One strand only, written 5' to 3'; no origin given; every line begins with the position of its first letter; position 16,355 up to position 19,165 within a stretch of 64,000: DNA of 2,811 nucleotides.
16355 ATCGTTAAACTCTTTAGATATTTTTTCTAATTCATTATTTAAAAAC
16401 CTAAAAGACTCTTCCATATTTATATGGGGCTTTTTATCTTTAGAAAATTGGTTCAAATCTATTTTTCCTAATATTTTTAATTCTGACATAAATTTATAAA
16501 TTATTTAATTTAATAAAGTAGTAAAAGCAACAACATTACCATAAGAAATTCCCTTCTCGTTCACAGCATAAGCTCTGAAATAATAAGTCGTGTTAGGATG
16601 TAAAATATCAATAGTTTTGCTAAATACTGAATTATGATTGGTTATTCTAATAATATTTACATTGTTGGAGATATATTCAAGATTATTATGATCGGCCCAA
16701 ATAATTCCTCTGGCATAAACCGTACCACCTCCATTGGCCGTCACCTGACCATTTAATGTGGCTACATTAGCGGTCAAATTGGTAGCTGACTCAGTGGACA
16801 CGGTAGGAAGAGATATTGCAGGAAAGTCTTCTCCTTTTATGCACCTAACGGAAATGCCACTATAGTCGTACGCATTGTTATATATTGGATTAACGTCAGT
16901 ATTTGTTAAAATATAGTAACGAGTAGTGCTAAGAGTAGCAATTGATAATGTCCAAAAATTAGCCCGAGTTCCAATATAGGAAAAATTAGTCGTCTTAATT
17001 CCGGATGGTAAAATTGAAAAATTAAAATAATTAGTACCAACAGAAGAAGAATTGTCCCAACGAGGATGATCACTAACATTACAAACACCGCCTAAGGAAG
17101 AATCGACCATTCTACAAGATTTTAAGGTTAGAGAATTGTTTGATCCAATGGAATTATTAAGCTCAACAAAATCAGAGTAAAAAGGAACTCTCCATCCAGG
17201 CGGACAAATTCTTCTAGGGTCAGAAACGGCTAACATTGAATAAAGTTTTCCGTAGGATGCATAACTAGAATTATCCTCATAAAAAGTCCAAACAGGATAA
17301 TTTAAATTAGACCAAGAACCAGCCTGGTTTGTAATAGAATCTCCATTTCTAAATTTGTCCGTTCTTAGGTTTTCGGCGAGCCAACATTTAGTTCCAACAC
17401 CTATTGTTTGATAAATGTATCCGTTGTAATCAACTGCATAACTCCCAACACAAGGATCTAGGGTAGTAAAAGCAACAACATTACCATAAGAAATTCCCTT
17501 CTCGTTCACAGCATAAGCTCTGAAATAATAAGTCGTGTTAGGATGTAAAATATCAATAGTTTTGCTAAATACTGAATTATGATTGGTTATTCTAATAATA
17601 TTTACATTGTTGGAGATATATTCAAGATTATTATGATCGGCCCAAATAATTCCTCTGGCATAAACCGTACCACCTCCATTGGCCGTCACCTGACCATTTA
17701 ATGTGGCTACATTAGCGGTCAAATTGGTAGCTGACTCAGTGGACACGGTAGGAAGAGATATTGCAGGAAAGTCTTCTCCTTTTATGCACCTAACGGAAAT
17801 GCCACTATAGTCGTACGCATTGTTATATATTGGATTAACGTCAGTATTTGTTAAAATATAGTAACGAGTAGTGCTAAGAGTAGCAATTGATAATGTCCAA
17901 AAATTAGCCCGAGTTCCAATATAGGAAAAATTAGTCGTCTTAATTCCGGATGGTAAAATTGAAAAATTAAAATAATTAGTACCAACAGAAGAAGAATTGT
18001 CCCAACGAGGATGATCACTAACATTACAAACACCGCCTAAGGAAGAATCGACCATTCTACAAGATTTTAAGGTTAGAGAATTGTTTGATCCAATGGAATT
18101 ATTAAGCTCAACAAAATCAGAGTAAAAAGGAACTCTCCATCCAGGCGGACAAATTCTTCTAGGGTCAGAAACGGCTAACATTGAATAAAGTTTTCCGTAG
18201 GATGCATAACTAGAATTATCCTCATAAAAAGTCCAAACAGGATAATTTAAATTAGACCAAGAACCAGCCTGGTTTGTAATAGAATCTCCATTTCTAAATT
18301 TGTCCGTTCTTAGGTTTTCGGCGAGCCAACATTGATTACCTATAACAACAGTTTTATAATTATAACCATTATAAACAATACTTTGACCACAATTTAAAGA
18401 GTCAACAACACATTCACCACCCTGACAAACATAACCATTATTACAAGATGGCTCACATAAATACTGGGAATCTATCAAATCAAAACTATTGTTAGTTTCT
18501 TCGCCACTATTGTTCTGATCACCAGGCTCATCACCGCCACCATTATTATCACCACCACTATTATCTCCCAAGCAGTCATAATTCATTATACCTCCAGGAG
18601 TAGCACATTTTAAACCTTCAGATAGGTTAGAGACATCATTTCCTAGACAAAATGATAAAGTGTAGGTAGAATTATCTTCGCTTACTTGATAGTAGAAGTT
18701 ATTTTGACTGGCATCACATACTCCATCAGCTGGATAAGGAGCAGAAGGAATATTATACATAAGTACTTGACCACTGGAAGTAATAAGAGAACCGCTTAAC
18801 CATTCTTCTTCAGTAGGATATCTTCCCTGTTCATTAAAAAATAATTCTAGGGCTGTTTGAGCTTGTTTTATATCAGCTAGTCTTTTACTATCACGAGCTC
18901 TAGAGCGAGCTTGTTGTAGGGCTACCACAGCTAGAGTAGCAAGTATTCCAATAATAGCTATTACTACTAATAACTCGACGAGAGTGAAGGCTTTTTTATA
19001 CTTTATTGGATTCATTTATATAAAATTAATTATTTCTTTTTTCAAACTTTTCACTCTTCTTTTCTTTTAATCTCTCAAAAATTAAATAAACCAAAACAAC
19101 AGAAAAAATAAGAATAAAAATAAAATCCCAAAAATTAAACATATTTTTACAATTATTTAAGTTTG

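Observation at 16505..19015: Pilin-anchored FISUMP-domain protein carrying an ~870-bp perfectly identical internal tandem duplication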

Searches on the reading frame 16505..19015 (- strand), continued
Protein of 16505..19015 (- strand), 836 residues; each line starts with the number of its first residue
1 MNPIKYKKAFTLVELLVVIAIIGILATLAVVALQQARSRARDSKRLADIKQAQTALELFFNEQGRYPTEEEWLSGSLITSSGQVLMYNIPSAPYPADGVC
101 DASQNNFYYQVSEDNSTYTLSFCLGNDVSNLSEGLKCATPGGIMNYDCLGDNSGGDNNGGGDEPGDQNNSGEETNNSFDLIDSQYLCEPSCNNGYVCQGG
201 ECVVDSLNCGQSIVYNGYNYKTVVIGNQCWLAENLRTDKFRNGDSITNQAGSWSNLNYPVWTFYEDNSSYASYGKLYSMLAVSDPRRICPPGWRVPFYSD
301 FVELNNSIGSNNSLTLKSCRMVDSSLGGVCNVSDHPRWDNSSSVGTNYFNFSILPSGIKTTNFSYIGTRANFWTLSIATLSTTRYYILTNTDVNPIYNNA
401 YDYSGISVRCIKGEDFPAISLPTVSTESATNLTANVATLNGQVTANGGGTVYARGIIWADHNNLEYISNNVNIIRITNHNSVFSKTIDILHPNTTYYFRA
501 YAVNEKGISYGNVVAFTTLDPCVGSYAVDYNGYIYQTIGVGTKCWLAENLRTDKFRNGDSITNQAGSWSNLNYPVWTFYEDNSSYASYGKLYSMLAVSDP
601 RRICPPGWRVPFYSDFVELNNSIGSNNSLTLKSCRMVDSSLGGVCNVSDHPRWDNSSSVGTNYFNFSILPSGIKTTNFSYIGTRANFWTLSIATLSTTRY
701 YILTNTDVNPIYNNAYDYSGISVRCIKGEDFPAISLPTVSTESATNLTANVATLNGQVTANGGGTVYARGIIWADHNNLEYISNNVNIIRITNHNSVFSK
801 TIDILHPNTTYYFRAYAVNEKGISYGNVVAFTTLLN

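Call 21: list_cluster_members(proteins=[P0002])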
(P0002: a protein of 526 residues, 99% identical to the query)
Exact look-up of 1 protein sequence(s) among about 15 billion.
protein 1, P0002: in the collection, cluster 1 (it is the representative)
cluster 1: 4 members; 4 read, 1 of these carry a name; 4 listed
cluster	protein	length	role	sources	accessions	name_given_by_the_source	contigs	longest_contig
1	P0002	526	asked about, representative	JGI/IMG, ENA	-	-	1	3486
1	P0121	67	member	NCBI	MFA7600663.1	MAG: prepilin-type N-terminal cleavage/methylation domain-containing protein, partial ...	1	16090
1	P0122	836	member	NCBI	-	-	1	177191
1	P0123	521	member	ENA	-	-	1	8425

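Call 23: find_encoding_contigs(protein=P0123, flank=10000, max_places=6)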
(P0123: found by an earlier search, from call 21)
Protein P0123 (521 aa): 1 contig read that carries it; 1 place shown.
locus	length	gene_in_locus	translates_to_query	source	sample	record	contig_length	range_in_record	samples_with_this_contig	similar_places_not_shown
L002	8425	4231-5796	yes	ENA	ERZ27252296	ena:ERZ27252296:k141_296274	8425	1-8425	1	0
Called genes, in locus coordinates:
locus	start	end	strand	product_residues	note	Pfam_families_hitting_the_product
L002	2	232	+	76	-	?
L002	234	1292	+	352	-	PF01512:Complex1_51K, PF10589:NADH_4Fe-4S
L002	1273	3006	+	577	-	PF13510:Fer2_4, PF12838:Fer4_7 (weak), PF02906:Fe_hyd_lg_C, PF02256:Fe_hyd_SSU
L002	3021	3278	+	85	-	PF21699:TM1266-like (weak)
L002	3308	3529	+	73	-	PF18893:DUF5652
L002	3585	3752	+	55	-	-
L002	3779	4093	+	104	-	PF01906:YbjQ_1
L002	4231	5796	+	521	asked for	PF07963:N_methyl, PF09603:Fib_succ_major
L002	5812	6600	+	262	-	-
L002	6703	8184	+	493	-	PF01743:PolyA_pol, PF12627:PolyA_pol_RNAbd, PF01966:HD, PF13735:tRNA_NucTran2_2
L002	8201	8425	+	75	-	?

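Call 24: find_encoding_contigs(protein=P0122, flank=10000, max_places=6)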
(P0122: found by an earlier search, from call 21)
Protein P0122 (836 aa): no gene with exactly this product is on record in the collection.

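Call 45: find_related_loci(query=window:16505-19015:-, collection=genome_contigs, flank=10000)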
Query window:16505-19015:- (836 aa) in genome_contigs; peptide patterns used: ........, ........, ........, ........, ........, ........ (x = any residue, [..] = any of these).
29 stretches matched a pattern, but none encodes a relative of the query by tblastn (E <= 1e-3).

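Call 49: find_related_loci(query=A3, collection=genome_contigs, flank=6000)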
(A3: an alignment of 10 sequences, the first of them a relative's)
Query A3 (521 aa) in genome_contigs; peptide patterns used: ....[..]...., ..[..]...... (x = any residue, [..] = any of these).
600 stretches matched a pattern (row limit reached: there are more); 302 encode a relative of the query (tblastn E <= 1e-3); the best 80 are kept; 80 distinct loci.
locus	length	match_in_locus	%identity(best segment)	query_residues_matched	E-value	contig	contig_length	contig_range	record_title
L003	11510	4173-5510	29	1-412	2e-28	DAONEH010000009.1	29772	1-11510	MAG TPA_asm: bacterium isolate AMR_MDS_3874 NODE_1530_length_29772_cov_7.169162, whole genome shotgun sequence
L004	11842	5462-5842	39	5-127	1e-18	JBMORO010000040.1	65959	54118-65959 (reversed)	MAG: Patescibacteria group bacterium isolate Betzabe_MAG182 MAG182_40, whole genome shotgun sequence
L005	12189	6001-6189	59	7-69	3e-16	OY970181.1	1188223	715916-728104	MAG: uncultured bacterium isolate MFD00905.bin.1.35 genome assembly, chromosome: 1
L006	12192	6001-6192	50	4-67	1e-11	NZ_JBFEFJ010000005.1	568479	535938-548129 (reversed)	Bremerella sp. JC770 5, whole genome shotgun sequence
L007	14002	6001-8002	39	1-94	2e-11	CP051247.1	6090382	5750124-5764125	MAG: Planctomycetaceae bacterium isolate ih15 chromosome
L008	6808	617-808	44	7-70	2e-11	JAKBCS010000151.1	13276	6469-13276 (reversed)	MAG: Planctomycetota bacterium isolate ZJ7.bin48 NODE_4980_length_13276_cov_9.679291, whole genome shotgun sequence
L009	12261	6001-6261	41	3-93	3e-11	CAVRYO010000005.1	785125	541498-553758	MAG: Pirellulales bacterium isolate MFD00964.bin.2.162 genome assembly, contig: contig_27579, whole genome shotgun seque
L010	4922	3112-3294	54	7-67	4e-11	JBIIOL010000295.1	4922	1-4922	MAG: Pirellulales bacterium isolate ME2002-10-08pf_3300042317_group1_bin47 Rohwer_bin1734_scaffold_15680_c1, whole genom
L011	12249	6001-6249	42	3-87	5e-11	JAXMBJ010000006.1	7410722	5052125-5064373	MAG: Pirellulales bacterium isolate STL-PLA33 C1.16.fa-6, whole genome shotgun sequence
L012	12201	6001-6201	45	1-67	6e-11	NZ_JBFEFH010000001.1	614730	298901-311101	Tautonia sp. JC769 1, whole genome shotgun sequence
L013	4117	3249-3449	45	1-67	9e-11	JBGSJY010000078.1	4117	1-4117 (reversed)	MAG: Pirellulales bacterium isolate JTS-AC168 k141_4428742, whole genome shotgun sequence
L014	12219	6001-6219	44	1-74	1e-10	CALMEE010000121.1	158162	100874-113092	MAG TPA_asm: uncultured Planctomycetaceae bacterium isolate SRR2107179_bin.6_CONCOCT_v1.1_MAG genome assembly, contig: E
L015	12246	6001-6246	41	7-88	1e-10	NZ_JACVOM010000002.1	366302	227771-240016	Polynucleobacter sp. 15G-AUS-farblos NODE_2_length_366302_cov_157.448490, whole genome shotgun sequence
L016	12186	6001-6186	45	7-68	2e-10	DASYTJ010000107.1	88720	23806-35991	MAG TPA_asm: Thermoanaerobaculia bacterium isolate SMAG_U4564 k141_2720809, whole genome shotgun sequence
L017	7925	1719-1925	41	7-75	2e-10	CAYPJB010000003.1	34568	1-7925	MAG TPA_asm: uncultured Bacteroidales bacterium isolate binchicken_co197_566 genome assembly, contig: NODE_1464_length_3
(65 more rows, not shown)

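Call 76: find_encoding_contigs(protein=P0004, flank=6000, max_places=2)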
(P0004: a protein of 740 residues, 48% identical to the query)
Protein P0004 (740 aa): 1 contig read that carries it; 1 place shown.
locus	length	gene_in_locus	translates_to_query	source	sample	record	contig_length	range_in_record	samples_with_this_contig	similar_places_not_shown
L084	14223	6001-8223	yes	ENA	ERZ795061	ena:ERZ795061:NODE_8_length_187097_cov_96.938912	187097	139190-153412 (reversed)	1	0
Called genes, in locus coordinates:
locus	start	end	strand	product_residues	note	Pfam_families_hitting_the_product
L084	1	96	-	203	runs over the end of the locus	-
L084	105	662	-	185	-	-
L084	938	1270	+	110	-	-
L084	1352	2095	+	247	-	PF01209:Ubie_methyltran, PF02353:CMAS (weak), PF13489:Methyltransf_23, PF13847:Methyltransf_31, PF08241:Methyltransf_11, PF08242:Methyltransf_12, PF13649:Methyltransf_25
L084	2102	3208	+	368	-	PF03462:PCRF, PF00472:RF-1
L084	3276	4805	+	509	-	PF13567:DUF4131, PF03772:Competence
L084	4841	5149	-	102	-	PF00830:Ribosomal_L28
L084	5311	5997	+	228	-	PF02163:Peptidase_M50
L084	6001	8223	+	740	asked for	PF07963:N_methyl (weak), PF09603:Fib_succ_major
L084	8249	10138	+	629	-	PF07963:N_methyl (weak), PF07603:Lcl_C (faint)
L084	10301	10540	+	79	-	PF01176:eIF-1a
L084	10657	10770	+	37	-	PF00444:Ribosomal_L36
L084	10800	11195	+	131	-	PF00416:Ribosomal_S13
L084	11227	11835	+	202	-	PF00411:Ribosomal_S11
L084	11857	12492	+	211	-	PF00163:Ribosomal_S4, PF01479:S4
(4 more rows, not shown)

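Call 77: find_encoding_contigs(protein=P0003, flank=6000, max_places=2)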
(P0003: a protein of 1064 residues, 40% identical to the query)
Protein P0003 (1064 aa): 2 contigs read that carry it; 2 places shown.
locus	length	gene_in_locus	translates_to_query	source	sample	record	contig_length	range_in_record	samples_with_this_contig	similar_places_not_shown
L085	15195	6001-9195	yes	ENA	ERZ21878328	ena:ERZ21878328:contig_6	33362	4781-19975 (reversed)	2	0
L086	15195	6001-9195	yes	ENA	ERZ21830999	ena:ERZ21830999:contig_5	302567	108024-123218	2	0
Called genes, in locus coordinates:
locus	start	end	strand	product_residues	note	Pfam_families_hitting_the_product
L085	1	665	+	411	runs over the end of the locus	PF01145:Band_7 (faint)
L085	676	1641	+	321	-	-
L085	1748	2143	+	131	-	PF18895:T4SS_pilin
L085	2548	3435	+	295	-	PF01149:Fapy_DNA_glyco, PF06831:H2TH, PF06827:zf-FPG_IleRS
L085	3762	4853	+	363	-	PF01594:AI-2E_transport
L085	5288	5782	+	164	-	PF00560:LRR_1 (faint), PF23211:LRR_LRWD1 (faint), PF13855:LRR_8, PF23598:LRR_14, PF12799:LRR_4, PF13855:LRR_8, PF12799:LRR_4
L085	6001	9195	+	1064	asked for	PF09603:Fib_succ_major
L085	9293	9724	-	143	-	-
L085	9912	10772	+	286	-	PF01263:Aldose_epim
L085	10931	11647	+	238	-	PF03266:NTPase_1, PF13173:AAA_14 (faint)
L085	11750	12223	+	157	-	PF00583:Acetyltransf_1, PF13673:Acetyltransf_10 (weak), PF13508:Acetyltransf_7, PF08445:FR47 (weak)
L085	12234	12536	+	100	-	PF06961:DUF1294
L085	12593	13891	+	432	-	PF05970:PIF1, PF13245:AAA_19, PF13401:AAA_22 (weak), PF13604:AAA_30, PF07728:AAA_5 (faint), PF21530:Pif1_2B_dom (weak)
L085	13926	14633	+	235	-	PF01306:LacY_symp (weak), PF06779:MFS_4 (weak), PF07690:MFS_1, PF12832:MFS_1_like (weak), PF00083:Sugar_tr, PF12832:MFS_1_like (weak)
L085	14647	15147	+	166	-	PF07690:MFS_1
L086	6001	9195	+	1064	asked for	PF09603:Fib_succ_major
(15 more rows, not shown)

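Call 78: find_encoding_contigs(protein=P0001, flank=6000, max_places=2)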
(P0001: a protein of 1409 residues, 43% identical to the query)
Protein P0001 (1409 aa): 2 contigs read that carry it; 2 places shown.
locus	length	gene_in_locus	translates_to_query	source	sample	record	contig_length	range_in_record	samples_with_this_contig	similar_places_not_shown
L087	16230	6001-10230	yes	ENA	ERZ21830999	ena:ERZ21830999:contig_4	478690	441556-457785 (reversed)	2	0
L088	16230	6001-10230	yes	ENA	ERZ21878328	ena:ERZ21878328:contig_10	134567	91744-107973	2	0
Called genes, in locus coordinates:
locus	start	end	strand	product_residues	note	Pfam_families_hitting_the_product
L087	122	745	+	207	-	-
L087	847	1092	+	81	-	-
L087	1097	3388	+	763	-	-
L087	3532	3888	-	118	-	PF08274:Zn_Ribbon_YjdM, PF03831:YjdM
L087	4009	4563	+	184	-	PF00583:Acetyltransf_1, PF13673:Acetyltransf_10, PF13508:Acetyltransf_7, PF08445:FR47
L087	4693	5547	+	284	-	PF01073:3Beta_HSD, PF01370:Epimerase, PF04321:RmlD_sub_bind, PF07993:NAD_binding_4 (faint), PF16363:GDP_Man_Dehyd, PF02719:Polysacc_synt_2 (weak)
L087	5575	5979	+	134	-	-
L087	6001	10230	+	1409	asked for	PF07963:N_methyl (weak), PF09603:Fib_succ_major, PF07603:Lcl_C (faint), PF25059:FN3_DSCAM-DSCAML_C (faint), PF09603:Fib_succ_major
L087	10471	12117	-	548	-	-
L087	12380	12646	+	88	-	PF12840:HTH_20, PF13412:HTH_24 (weak), PF01022:HTH_5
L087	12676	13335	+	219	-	PF07853:DUF1648, PF13630:SdpI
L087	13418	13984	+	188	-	PF00383:dCMP_cyt_deam_1, PF14437:MafB19-deam (faint)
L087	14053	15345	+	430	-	PF02511:Thy1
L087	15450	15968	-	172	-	-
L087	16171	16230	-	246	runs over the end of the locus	PF01509:TruB_N, PF16198:TruB_C_2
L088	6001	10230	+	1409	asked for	PF07963:N_methyl (weak), PF09603:Fib_succ_major, PF07603:Lcl_C (faint), PF25059:FN3_DSCAM-DSCAML_C (faint), PF09603:Fib_succ_major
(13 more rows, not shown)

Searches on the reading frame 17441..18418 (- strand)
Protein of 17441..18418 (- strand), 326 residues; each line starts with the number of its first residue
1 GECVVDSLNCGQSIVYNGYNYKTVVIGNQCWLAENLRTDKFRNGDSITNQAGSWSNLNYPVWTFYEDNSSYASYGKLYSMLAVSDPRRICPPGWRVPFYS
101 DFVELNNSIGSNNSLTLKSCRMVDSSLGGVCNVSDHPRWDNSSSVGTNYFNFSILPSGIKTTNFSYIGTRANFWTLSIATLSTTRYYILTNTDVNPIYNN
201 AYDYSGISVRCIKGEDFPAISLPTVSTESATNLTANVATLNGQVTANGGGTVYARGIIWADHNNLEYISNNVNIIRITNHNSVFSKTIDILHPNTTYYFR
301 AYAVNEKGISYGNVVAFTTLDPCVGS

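Call 47: predict_structure(alignment_id=A2)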
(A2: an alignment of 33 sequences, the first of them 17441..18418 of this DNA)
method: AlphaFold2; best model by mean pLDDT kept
length: 326 residues; sequences in the alignment: 33
mean_pLDDT: 88.7   pTM: 0.84
mean pLDDT of the five models: 88.7, 88.4, 87.5, 87.1, 86.3
residues with pLDDT >= 90: 214; 70-90: 79; 50-70: 26; < 50: 7
segments of 3 or more residues with pLDDT < 50: none
pLDDT, mean of each block of 10 residues (from residue 1): 60 94 94 95 96 90 82 88 94 95 94 84 54 65 75 90 91 93 91 91 95 86 97 98 95 94 91 90 96 98 92 98 79
secondary structure, 60 per line:
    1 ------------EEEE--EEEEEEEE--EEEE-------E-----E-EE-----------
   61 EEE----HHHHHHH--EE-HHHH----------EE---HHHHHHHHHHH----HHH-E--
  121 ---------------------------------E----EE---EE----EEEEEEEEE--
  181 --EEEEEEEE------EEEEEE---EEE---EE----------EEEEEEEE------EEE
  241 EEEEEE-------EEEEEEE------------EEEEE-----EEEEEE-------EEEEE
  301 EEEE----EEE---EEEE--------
elements in order: E13-16 E19-26 E29-32 E61-63 H68-74 H80-83 H99-109 E170-178 E183-190 E197-202 E206-208 E224-231 E238-246 E254-260 E273-277 E283-288 E296-304 E309-311 E315-318

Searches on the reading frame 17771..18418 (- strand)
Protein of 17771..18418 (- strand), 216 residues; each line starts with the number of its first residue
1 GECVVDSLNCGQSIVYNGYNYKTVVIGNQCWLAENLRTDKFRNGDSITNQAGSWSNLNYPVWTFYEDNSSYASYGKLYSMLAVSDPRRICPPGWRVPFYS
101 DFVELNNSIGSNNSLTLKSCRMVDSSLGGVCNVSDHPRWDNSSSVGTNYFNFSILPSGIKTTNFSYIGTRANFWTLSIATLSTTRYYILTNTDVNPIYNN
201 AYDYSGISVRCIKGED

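Call 65: predict_structure(alignment_id=A4)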
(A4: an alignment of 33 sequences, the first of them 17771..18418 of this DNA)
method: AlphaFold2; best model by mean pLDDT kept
length: 216 residues; sequences in the alignment: 33
mean_pLDDT: 92.3   pTM: 0.89
mean pLDDT of the five models: 92.3, 90.9, 90.4, 89.2, 88.9
residues with pLDDT >= 90: 173; 70-90: 33; 50-70: 7; < 50: 3
segments of 3 or more residues with pLDDT < 50: none
pLDDT, mean of each block of 10 residues (from residue 1): 60 95 96 97 98 93 95 96 98 97 95 87 90 91 86 94 95 96 95 91 96 89
secondary structure, 60 per line:
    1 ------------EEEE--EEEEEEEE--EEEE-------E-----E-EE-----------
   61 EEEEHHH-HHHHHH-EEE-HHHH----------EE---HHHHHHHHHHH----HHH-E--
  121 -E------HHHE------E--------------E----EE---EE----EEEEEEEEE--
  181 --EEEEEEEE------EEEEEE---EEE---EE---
elements in order: E13-16 E19-26 E29-32 E61-64 H69-74 E76-78 H80-83 H99-109 E170-178 E183-190 E197-202 E206-208
